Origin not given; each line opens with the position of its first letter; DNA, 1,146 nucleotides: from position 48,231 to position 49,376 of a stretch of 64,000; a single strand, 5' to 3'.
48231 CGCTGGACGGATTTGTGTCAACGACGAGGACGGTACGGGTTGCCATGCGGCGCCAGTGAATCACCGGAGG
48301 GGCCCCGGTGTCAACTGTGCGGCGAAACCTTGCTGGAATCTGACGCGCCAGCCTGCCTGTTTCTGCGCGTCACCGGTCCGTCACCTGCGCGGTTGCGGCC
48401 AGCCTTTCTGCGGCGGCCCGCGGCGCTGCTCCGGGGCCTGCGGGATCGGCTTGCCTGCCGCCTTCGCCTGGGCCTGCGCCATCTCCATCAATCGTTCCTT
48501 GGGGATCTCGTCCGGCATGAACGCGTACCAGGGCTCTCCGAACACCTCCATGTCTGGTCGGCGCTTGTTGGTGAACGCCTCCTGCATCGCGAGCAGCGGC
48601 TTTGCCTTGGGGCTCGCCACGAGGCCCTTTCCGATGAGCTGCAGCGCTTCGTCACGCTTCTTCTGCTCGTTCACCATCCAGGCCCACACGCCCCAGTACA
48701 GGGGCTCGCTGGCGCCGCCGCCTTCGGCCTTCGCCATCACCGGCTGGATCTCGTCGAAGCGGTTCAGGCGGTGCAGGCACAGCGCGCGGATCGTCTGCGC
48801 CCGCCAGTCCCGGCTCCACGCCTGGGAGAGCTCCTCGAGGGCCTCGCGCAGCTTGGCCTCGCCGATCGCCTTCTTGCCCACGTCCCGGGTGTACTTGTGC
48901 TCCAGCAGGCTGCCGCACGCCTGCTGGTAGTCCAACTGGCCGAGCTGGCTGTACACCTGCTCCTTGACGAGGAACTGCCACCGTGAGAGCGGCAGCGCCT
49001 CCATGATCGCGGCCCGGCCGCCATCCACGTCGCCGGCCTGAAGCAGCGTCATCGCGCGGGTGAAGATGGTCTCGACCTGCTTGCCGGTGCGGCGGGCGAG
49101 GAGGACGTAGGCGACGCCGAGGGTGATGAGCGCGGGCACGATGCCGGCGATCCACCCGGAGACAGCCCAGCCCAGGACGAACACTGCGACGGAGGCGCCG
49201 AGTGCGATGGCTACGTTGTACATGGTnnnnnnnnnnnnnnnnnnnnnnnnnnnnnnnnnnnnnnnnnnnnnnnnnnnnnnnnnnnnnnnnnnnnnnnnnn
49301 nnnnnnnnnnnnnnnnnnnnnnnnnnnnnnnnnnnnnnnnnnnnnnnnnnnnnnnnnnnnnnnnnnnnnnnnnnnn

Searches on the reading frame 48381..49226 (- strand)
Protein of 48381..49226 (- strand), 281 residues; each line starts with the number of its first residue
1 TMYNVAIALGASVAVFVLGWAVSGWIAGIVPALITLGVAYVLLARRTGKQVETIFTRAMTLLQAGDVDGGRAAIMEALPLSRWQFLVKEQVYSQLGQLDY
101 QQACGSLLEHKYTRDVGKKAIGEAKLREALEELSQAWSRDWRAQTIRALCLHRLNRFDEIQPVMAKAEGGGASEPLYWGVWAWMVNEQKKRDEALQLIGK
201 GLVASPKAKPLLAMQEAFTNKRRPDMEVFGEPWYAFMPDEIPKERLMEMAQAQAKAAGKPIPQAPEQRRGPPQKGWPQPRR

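Call 7: search_protein_families(library=pfam, proteins=[window:48381-49226:-], max_evalue=0.01)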
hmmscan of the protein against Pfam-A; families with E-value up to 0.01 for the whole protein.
window:48381-49226:- (281 aa): 1 family
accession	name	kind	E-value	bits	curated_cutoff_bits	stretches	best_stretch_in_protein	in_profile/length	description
PF13432.12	TPR_16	-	0.0022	18.8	32.7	0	127-159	17-49/65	Tetratricopeptide repeat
